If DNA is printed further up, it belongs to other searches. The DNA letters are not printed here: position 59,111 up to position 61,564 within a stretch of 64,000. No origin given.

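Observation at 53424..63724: Candidate new system: TBDT, DUF4876 lipoprotein, second beta-barrel and two gingipain-like/HEAT proteases in one operon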

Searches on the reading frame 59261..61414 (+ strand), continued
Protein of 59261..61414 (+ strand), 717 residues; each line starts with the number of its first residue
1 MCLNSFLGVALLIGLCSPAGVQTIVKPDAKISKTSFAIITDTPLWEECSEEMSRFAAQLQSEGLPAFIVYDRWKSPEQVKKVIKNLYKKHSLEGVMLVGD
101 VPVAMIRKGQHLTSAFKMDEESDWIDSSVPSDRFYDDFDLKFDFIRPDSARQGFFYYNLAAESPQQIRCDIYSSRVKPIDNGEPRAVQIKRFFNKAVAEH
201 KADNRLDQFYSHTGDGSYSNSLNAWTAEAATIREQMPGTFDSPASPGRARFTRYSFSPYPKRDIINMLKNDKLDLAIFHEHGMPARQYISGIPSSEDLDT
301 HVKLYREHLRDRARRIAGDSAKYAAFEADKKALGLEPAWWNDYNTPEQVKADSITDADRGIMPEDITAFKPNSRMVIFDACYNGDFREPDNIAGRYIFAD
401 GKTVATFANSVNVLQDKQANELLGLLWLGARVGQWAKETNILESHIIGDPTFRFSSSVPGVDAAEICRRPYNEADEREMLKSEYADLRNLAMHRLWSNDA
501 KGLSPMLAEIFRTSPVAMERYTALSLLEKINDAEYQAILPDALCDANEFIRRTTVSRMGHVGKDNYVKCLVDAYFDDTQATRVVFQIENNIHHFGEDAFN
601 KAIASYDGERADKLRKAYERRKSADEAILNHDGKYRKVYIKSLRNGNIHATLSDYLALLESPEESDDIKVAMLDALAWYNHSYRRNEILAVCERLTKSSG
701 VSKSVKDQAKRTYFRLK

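Call 73: find_related_loci(query=A9, collection=metagenome_contigs, flank=10000)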
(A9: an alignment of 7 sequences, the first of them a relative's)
Query A9 (513 aa) in metagenome_contigs; peptide patterns used: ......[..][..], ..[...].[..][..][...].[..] (x = any residue, [..] = any of these).
244 stretches matched a pattern; 32 encode a relative of the query (tblastn E <= 1e-3); 31 distinct loci.
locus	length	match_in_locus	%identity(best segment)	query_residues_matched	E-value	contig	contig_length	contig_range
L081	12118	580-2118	96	1-513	0e+0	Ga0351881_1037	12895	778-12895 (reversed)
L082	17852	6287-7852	89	1-513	0e+0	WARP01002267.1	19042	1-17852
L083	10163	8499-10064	78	1-513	0e+0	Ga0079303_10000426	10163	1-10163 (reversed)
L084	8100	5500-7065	68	1-513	0e+0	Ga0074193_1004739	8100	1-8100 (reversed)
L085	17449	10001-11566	68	1-513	0e+0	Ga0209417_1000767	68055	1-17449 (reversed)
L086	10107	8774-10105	78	1-435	0e+0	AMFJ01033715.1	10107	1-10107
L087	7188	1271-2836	65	1-513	0e+0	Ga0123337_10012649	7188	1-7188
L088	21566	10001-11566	65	1-513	0e+0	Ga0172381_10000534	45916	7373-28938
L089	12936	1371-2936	77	1-513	0e+0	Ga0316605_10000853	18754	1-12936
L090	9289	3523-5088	59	1-513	0e+0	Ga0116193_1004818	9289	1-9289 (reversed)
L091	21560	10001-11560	56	1-513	0e+0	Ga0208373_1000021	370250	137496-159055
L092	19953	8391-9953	56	1-513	0e+0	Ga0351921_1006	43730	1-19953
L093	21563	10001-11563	54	1-513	0e+0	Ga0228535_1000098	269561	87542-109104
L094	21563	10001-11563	53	1-513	0e+0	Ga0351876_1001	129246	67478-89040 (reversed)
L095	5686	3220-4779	58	1-513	0e+0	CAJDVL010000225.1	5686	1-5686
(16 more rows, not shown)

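Call 87: search_protein_families(library=padloc, proteins=[window:59261-61414:+], max_evalue=0.01)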
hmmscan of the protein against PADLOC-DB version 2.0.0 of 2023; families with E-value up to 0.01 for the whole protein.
window:59261-61414:+ (717 aa): 0 families
